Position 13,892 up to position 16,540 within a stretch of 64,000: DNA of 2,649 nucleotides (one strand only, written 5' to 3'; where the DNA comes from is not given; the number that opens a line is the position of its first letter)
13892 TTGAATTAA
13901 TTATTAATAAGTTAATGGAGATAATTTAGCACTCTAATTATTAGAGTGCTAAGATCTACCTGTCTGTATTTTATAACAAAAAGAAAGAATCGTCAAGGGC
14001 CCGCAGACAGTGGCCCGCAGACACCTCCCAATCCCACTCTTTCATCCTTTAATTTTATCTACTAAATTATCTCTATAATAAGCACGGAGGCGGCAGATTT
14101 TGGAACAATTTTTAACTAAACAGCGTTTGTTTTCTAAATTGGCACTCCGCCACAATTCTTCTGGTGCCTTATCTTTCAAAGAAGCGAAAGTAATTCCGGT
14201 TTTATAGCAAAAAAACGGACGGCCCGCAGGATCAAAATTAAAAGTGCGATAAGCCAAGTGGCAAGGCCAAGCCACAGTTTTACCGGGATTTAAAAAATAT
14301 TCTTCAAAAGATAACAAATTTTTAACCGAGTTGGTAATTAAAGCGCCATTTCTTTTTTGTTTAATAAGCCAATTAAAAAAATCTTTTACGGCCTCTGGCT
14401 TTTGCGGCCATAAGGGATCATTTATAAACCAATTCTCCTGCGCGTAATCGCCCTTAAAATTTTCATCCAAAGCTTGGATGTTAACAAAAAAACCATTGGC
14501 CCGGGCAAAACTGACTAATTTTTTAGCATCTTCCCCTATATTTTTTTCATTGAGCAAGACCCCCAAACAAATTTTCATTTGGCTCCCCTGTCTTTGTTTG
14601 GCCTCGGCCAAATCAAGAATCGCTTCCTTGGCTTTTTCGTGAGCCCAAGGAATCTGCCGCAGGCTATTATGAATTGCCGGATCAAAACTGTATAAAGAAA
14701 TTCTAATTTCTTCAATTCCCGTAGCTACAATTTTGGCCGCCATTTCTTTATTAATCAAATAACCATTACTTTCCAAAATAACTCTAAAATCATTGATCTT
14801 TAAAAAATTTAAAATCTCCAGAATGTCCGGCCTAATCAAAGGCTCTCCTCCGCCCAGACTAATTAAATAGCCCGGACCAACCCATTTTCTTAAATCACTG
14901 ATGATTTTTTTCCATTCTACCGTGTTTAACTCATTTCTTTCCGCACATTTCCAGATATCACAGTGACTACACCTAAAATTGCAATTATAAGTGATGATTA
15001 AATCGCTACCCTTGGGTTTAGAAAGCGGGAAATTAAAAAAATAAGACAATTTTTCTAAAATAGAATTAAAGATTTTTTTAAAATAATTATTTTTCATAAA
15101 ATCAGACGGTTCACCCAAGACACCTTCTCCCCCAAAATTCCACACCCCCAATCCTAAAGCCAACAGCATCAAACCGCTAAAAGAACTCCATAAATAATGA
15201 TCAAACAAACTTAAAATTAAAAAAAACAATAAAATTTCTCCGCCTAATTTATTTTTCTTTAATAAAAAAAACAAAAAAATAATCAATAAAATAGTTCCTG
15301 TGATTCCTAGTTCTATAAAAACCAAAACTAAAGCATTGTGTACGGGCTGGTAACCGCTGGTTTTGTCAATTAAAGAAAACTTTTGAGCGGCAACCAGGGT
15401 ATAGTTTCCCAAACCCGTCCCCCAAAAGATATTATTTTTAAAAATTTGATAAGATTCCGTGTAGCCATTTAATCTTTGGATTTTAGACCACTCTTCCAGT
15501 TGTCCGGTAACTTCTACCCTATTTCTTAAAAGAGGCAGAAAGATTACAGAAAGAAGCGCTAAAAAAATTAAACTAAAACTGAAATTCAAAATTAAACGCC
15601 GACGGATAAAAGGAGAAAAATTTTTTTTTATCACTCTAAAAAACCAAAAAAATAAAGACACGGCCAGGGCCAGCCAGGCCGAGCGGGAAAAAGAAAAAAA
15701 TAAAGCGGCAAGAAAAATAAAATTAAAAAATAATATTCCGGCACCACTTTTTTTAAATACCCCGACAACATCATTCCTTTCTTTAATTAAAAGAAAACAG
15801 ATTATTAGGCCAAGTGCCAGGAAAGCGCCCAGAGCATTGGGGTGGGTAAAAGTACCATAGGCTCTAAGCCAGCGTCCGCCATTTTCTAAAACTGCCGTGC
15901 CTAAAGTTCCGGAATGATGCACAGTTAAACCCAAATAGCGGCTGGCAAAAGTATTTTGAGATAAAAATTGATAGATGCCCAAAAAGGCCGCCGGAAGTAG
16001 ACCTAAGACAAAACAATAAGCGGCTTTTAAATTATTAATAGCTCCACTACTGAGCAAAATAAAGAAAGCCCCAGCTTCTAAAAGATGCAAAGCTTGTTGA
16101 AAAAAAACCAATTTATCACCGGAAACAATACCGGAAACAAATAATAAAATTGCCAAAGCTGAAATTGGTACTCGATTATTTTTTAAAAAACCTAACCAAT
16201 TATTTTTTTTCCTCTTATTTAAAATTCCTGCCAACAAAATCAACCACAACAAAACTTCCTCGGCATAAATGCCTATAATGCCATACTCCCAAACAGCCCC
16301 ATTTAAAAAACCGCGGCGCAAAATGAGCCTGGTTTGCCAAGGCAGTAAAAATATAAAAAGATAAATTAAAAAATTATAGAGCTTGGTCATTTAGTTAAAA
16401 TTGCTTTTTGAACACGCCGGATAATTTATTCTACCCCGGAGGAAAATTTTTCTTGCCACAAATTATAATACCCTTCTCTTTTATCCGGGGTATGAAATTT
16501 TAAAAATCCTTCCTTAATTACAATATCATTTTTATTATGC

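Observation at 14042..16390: Fusion of an O-antigen-ligase/Wzy_C-like membrane domain to a radical SAM/SPASM domain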

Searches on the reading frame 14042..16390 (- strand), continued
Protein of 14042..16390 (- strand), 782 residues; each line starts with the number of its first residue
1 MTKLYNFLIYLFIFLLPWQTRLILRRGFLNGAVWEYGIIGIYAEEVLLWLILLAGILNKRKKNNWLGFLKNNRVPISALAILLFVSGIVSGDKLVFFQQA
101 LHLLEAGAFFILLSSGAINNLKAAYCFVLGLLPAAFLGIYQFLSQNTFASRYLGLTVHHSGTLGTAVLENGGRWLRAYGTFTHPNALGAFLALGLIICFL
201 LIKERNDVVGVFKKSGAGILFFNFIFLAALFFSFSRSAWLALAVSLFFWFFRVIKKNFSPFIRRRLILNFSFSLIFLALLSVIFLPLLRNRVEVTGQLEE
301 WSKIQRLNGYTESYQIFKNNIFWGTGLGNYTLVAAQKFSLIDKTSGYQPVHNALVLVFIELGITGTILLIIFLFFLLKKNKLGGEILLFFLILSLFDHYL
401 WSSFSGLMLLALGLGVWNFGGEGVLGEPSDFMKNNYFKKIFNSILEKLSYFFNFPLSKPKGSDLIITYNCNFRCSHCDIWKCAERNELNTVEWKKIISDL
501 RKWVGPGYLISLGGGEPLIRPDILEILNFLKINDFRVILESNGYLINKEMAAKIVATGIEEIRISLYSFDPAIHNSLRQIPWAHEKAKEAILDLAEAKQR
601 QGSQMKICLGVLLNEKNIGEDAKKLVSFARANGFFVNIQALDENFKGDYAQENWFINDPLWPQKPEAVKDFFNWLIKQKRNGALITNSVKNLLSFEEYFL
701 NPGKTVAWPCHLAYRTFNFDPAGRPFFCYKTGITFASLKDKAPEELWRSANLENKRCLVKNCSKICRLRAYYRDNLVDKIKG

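Call 30: find_encoding_contigs(protein=P0013, flank=6000, max_places=2)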
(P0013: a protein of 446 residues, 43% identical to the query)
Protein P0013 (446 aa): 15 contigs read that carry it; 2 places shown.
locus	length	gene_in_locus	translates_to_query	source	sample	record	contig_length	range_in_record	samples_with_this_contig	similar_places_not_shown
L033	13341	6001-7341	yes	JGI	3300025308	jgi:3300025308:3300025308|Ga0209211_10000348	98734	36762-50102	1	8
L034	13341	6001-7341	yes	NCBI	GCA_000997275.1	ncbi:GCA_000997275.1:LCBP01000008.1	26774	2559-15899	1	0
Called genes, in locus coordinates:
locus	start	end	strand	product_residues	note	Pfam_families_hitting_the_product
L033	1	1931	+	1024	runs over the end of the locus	PF14870:PSII_BNR, PF17957:Big_7 (faint), PF19077:Big_13 (weak), PF07495:Y_Y_Y (faint), PF19077:Big_13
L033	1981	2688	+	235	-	-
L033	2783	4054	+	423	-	PF08529:NusA_N, PF13184:KH_NusA_1st, PF26594:KH_NusA_2nd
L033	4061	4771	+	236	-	PF02096:60KD_IMP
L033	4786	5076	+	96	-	PF05239:PRC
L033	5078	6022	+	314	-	-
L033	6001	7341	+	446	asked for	PF04932:Wzy_C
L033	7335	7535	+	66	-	PF02599:CsrA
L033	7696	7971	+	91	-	PF02583:Trns_repr_metal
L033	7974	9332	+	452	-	PF00403:HMA, PF02683:DsbD_TM, PF13386:DsbD_2, PF13473:Cupredoxin_1 (weak)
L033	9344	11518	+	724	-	PF00403:HMA, PF08282:Hydrolase_3 (faint), PF00122:E1-E2_ATPase, PF00702:Hydrolase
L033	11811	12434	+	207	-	PF02163:Peptidase_M50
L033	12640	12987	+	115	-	PF00164:Ribosom_S12_S23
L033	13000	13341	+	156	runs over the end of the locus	PF00177:Ribosomal_S7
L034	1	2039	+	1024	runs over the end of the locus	PF14870:PSII_BNR, PF17957:Big_7 (faint), PF19077:Big_13 (weak), PF07495:Y_Y_Y (faint), PF19077:Big_13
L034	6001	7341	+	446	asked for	PF04932:Wzy_C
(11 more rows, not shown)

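Call 37: predict_structure(alignment_id=A4)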
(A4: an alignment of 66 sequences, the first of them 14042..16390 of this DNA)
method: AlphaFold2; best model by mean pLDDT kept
length: 782 residues; sequences in the alignment: 66
mean_pLDDT: 88.8   pTM: 0.69
mean pLDDT of the five models: 88.8, 88.0, 87.5, 87.4, 85.9
residues with pLDDT >= 90: 493; 70-90: 225; 50-70: 46; < 50: 18
segments of 3 or more residues with pLDDT < 50: 421-433
pLDDT, mean of each block of 10 residues (from residue 1): 93 94 91 90 96 88 73 85 94 97 95 85 94 96 90 78 79 89 94 94 64 70 97 95 89 79 86 94 93 85 89 96 97 87 70 96 94 80 78 92 96 78 42 59 84 90 95 87 87 98 95 94 98 97 98 98 98 96 98 98 98 97 98 97 65 87 97 97 94 95 90 90 91 92 96 92 85 64 48
secondary structure, 60 per line:
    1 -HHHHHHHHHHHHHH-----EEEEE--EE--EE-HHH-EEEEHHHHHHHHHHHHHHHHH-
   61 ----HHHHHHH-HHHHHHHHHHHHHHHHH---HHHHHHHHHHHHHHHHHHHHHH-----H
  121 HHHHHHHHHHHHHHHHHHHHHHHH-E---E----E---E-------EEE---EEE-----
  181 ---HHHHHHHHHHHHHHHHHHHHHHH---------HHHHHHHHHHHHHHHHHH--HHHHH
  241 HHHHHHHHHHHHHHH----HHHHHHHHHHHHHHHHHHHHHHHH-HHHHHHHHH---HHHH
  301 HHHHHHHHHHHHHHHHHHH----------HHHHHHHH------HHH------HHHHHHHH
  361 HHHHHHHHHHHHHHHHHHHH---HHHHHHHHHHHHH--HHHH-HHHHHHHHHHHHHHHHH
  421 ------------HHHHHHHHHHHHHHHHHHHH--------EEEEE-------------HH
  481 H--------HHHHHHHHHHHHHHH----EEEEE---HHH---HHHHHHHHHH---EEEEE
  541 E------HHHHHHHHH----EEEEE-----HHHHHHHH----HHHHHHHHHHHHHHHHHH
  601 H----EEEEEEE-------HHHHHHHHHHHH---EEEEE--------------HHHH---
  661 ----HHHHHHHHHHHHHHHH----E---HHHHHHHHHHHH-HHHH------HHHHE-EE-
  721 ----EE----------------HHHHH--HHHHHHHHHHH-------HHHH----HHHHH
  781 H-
elements in order (helices of 4 or more, strands of 3 or more residues): H2-15 E21-25 E39-42 H43-59 H65-71 H73-89 H93-114 H120-144 E167-169 E173-175 H184-206 H216-233 H236-255 H260-283 H285-293 H297-319 H330-337 H353-380 H384-396 H399-402 H404-420 H433-452 E461-465 H490-504 E509-513 H523-532 E536-541 H548-556 E561-565 H571-578 H583-601 E606-612 H620-631 E635-639 H654-657 H665-680 H689-700 H702-705 H712-715 H743-747 H750-760 H768-771 H776-781

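Call 41: fold_search(model_id=the predicted structure, library=pdb)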
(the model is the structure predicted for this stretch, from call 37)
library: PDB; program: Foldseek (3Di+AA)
matches with E <= 10: 1285; with E <= 0.001: 106
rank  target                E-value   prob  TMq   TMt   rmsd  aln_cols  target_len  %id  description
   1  7vob                  6.9e-11  1.00  0.33  0.73   4.9       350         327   15  The crystal structure of a Radical SAM Enzyme BlsE involved in the Biosynthesis of Blasticidin S (released 2022-05-04)
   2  5v1q_B                7.9e-11  1.00  0.32  0.55   8.5       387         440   15  Crystal structure of Streptococcus suis SuiB (released 2017-08-30)
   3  5v1s_B                1.2e-10  1.00  0.31  0.55   8.7       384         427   14  Crystal structure of Streptococcus suis SuiB bound to S-adenosylmethionine (released 2017-08-30)
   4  5v1q_A                1.2e-10  1.00  0.32  0.56   8.6       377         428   15  Crystal structure of Streptococcus suis SuiB (released 2017-08-30)
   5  5v1s_A                2.5e-10  1.00  0.33  0.57   7.2       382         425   15  Crystal structure of Streptococcus suis SuiB bound to S-adenosylmethionine (released 2017-08-30)
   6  5v1t_A                3.4e-10  1.00  0.32  0.54  10.9       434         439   16  Crystal structure of Streptococcus suis SuiB bound to precursor peptide SuiA (released 2017-08-30)
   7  8hzy_A                1.7e-09  1.00  0.29  0.46  12.7       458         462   14  The crystal structure of a Radical SAM Enzyme DesII (released 2024-07-10)
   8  4k39_A                1.9e-09  1.00  0.30  0.61   6.7       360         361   16  Native anSMEcpe with bound AdoMet and Cp18Cys peptide (released 2013-05-08)
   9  4k38_A                4.5e-09  1.00  0.31  0.61   6.6       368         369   16  Native anSMEcpe with bound AdoMet and Kp18Cys peptide (released 2013-05-08)
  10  8hzv_C                4.7e-09  1.00  0.30  0.46  12.8       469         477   14  The crystal structure of a Radical SAM Enzyme DesII (released 2024-07-10)
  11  8hzv_B                5.4e-09  1.00  0.28  0.44  12.6       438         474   15  The crystal structure of a Radical SAM Enzyme DesII (released 2024-07-10)
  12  8hzy_B                5.9e-09  1.00  0.29  0.47  12.2       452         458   14  The crystal structure of a Radical SAM Enzyme DesII (released 2024-07-10)
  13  4k37_A                6.2e-09  1.00  0.31  0.62   6.4       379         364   14  Native anSMEcpe with bound AdoMet (released 2013-05-08)
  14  5why_A                6.8e-09  1.00  0.27  0.47  13.0       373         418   15  Structural Insights into Thioether Bond Formation in the Biosynthesis of Sactipeptides (released 2017-07-26)
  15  5why_B                7.1e-09  1.00  0.27  0.47  15.5       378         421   15  Structural Insights into Thioether Bond Formation in the Biosynthesis of Sactipeptides (released 2017-07-26)
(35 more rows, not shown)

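Call 61: list_cluster_members(proteins=[P0001, window:14042-16390:-])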
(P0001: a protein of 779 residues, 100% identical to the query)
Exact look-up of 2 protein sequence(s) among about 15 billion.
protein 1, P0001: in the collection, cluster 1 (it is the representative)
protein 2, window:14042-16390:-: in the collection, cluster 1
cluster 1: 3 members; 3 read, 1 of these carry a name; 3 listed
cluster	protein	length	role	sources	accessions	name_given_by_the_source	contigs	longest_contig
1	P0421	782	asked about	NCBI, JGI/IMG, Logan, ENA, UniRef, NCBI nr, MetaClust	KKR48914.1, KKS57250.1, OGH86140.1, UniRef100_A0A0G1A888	MAG: Glycosyl transferase family 2 [Candidatus Magasanikbacteria bacterium ... | Glycosyl transferase family 2 n=1 Tax=Candidatus Magasanikbacteria bacterium ... | status=active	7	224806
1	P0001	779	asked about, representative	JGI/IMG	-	-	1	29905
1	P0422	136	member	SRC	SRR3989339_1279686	-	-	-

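Call 67: find_encoding_contigs(protein=P0002, flank=7000, max_places=2)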
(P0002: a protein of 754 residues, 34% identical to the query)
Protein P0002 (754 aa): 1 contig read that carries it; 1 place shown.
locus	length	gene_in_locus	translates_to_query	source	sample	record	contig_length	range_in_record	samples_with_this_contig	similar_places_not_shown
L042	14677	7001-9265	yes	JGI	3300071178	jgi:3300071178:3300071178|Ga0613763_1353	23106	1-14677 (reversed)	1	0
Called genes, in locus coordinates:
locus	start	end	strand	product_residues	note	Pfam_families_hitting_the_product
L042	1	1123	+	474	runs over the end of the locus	-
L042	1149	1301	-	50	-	-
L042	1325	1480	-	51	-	-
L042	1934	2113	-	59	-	-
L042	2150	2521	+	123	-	PF01258:zf-dskA_traR (weak)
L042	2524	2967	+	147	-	PF01252:Peptidase_A8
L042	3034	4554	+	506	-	PF13541:ChlI, PF00158:Sigma54_activat (weak), PF01078:Mg_chelatase, PF07728:AAA_5, PF00493:MCM (weak), PF13335:Mg_chelatase_C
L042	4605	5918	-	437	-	PF23446:LysM1_NFP_LYK (faint), PF01476:LysM, PF23473:LysM3_LYK4_5 (weak), PF01476:LysM, PF01551:Peptidase_M23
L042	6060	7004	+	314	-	-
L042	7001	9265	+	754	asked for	PF04932:Wzy_C, PF04055:Radical_SAM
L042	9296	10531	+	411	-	PF00070:Pyr_redox (faint), PF00890:FAD_binding_2, PF01134:GIDA (weak), PF03486:HI0933_like, PF07992:Pyr_redox_2, PF12831:FAD_oxidored, PF13450:NAD_binding_8 (weak), PF22780:HI0933_like_1st, +2 more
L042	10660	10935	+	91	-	PF00166:Cpn10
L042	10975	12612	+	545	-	PF00118:Cpn60_TCP1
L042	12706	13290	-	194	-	-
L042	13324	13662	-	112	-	-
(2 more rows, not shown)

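Call 88: search_protein_families(library=padloc, proteins=[window:14042-16390:-], max_evalue=0.01)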
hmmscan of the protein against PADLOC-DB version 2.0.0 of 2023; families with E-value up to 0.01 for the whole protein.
window:14042-16390:- (782 aa): 2 families
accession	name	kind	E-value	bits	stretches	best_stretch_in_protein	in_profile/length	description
PDLC02903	pVip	-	1.2e-17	62.2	1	466-628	6-160/257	Viperins not associated with kinases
PDLC02904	pVip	-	3.7e-14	50.9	1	466-631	9-167/262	Viperins associated with kinases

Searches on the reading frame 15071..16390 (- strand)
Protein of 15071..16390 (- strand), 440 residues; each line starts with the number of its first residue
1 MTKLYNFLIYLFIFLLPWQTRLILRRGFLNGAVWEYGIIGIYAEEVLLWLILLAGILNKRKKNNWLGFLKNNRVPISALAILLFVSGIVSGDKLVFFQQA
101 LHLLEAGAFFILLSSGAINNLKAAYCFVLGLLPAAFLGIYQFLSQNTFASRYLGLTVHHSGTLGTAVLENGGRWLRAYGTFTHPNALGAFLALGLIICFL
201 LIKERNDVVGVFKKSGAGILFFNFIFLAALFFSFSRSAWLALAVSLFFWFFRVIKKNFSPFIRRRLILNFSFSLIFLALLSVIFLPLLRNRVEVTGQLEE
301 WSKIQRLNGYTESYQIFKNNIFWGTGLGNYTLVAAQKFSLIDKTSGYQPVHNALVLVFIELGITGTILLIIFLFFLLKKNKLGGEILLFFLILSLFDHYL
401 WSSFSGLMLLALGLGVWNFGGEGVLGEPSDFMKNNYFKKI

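Call 43: search_solved_structures(query=window:15071-16390:-, max_evalue=1, show_alignments=2)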
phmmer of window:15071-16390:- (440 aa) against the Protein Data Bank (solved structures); distinct sequences matched with E-value up to 1: 0.

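Call 45: search_solved_structures(query=A6, max_evalue=1, show_alignments=2)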
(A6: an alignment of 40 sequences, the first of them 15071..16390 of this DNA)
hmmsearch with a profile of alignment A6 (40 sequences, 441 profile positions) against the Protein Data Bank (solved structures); distinct sequences matched with E-value up to 1: 1.
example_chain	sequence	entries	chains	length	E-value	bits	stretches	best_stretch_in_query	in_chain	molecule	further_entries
7tpg_B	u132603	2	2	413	0.00083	21.7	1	229-382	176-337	Putative cell surface polysaccharide polymerase/ligase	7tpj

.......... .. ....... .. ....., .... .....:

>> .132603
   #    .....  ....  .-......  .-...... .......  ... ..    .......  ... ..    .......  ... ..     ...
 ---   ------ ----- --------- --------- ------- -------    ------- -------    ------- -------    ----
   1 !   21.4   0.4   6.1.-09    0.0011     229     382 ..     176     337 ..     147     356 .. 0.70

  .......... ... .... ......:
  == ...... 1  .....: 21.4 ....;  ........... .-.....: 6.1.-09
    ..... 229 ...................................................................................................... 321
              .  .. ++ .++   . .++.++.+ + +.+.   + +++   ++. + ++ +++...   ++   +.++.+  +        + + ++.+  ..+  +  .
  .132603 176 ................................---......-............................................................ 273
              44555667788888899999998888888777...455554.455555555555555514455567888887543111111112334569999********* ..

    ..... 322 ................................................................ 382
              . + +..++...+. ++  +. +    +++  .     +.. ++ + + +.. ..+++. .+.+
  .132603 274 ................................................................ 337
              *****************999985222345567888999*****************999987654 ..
